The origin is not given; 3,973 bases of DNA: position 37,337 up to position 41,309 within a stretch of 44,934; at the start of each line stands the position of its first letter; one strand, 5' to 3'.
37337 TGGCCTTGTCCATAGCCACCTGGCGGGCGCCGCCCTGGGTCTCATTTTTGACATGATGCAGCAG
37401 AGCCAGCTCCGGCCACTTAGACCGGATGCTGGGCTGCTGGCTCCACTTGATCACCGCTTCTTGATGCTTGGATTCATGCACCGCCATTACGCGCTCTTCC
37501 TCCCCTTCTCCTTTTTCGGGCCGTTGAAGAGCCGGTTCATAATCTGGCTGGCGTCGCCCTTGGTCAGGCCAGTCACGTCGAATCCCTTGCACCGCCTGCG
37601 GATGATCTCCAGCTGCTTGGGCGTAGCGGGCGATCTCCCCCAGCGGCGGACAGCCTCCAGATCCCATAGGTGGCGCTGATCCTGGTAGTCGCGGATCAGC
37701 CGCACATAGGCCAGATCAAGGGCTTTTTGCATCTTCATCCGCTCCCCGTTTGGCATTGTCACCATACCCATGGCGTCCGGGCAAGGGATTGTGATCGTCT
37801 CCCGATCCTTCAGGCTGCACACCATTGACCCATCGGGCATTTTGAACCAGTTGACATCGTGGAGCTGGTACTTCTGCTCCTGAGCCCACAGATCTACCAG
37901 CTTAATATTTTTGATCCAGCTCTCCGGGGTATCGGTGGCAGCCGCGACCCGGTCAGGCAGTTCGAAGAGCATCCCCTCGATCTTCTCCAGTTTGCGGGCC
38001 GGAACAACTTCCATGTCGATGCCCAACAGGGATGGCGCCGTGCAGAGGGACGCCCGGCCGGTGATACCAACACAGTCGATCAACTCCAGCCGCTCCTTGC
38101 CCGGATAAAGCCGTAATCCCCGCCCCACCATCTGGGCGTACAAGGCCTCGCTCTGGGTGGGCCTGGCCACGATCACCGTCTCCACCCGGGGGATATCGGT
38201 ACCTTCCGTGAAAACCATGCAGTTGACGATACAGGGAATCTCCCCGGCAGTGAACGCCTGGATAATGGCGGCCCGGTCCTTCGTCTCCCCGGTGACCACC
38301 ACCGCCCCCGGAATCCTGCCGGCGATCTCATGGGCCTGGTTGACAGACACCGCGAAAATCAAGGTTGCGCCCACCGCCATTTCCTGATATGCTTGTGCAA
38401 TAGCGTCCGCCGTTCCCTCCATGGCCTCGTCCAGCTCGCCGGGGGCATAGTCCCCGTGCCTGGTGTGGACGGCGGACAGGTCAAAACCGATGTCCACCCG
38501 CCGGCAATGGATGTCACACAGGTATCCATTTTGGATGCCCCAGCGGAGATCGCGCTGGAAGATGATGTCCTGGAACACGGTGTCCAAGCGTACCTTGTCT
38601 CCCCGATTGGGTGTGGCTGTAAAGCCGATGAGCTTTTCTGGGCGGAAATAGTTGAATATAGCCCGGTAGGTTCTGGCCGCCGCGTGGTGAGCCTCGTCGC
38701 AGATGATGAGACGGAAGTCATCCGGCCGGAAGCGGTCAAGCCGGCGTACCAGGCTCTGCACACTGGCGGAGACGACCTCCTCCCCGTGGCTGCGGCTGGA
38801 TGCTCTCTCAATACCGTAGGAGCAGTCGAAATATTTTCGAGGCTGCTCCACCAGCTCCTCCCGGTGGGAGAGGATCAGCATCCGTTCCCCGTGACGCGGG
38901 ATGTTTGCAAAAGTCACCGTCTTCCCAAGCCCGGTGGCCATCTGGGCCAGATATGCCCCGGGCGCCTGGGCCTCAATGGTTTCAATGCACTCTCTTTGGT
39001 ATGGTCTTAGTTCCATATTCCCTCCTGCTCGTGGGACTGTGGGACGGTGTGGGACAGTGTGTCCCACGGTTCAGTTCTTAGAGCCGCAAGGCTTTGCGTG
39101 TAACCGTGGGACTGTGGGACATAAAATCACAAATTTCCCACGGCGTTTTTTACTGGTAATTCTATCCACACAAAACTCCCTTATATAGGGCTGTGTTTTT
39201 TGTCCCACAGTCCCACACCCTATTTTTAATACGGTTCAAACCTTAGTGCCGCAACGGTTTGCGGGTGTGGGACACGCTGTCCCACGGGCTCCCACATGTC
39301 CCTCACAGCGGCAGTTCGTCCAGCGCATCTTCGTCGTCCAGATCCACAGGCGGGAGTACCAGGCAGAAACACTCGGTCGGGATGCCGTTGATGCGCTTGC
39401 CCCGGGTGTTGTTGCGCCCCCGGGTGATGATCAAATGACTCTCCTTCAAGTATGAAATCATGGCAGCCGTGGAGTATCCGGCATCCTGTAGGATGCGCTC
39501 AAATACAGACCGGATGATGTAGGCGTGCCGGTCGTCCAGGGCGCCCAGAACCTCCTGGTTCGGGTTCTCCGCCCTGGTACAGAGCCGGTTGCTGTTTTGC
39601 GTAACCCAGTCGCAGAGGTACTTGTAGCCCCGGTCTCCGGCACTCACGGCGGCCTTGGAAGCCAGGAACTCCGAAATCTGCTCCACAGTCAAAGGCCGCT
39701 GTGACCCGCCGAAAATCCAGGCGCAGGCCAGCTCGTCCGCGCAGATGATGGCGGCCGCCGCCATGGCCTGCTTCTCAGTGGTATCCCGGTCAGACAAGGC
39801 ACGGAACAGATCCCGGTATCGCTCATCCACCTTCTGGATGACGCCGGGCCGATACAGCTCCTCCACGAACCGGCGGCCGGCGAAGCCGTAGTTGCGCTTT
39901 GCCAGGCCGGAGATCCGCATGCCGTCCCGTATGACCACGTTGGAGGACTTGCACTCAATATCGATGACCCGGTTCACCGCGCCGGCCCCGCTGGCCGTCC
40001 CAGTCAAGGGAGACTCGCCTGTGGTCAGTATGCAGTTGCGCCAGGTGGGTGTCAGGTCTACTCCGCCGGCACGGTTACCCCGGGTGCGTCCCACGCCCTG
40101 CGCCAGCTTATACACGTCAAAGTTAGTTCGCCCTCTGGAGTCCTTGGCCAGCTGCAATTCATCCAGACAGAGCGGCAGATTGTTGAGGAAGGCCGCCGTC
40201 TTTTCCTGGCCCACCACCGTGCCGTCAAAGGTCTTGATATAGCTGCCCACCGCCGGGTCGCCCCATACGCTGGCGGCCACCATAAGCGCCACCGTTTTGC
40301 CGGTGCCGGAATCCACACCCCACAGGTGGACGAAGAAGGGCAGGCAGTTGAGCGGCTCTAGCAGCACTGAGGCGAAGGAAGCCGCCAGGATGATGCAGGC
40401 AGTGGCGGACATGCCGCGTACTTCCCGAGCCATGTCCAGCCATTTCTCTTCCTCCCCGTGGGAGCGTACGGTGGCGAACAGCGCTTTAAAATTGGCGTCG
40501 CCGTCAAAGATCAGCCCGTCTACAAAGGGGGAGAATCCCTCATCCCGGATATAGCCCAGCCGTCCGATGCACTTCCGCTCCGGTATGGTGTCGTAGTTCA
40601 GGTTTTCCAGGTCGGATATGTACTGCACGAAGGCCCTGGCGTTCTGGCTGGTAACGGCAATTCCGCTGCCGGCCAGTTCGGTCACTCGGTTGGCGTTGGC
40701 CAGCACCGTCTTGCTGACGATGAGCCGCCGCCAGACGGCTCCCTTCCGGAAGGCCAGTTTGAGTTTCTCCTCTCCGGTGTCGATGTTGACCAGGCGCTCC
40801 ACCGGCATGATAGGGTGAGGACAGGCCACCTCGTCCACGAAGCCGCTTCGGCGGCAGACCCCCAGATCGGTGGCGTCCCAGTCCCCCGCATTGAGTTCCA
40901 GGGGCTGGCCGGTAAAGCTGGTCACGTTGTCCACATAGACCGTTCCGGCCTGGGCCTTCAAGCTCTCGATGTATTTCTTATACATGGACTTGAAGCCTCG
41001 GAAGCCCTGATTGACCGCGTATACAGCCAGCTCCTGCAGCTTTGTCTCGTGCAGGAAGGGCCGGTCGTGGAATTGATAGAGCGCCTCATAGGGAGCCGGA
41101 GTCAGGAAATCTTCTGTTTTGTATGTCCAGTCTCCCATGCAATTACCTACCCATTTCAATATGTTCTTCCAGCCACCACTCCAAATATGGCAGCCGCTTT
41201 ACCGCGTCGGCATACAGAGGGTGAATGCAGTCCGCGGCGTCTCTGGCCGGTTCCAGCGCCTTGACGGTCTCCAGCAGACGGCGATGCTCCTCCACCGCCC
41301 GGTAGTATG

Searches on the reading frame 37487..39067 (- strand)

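Call 47: search_protein_families(library=phrogs, proteins=[window:37487-39067:-], max_evalue=0.00001)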
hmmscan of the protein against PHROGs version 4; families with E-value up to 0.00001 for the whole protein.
window:37487-39067:- (526 aa): 4 families
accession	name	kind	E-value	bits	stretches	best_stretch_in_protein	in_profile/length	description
phrog_16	-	DNA, RNA and nucleotide metabolism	6.6e-84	283.8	1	15-338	268-604/986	DNA helicase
phrog_16694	-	unknown function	7e-18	65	2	18-200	273-496/1010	-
phrog_62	-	DNA, RNA and nucleotide metabolism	9.5e-11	40.9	0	11-154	688-850/1881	DNA helicase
phrog_9690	-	DNA, RNA and nucleotide metabolism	4.4e-10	40.1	1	116-333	39-269/306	DNA helicase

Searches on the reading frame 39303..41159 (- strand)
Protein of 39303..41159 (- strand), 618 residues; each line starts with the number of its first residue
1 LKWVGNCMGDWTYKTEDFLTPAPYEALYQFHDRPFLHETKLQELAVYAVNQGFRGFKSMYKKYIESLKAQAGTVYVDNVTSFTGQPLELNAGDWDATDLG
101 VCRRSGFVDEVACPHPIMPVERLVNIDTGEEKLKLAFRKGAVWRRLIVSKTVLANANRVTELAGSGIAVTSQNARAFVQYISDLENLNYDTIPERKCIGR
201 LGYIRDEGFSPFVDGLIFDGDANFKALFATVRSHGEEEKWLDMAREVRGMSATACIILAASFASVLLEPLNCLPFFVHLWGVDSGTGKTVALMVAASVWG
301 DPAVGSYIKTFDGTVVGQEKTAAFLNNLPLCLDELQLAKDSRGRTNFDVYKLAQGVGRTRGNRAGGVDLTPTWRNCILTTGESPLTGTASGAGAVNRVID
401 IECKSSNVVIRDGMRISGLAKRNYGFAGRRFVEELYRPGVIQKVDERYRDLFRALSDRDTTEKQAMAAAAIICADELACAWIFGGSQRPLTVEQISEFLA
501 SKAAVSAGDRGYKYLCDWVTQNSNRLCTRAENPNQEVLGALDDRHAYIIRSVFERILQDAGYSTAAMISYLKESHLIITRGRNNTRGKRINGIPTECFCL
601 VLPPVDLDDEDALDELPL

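Call 47: search_protein_families(library=phrogs, proteins=[window:39303-41159:-], max_evalue=0.00001)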
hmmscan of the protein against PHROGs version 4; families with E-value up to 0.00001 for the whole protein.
window:39303-41159:- (618 aa): 3 families
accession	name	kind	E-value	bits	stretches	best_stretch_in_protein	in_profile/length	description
phrog_8841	-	DNA, RNA and nucleotide metabolism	2.9e-143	479.8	1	51-617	57-631/633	DNA primase/helicase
phrog_1139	-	DNA, RNA and nucleotide metabolism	1.2e-15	57.6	1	236-409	505-679/895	DNA primase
phrog_25314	-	unknown function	1.6e-12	47.5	1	159-435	493-784/1010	-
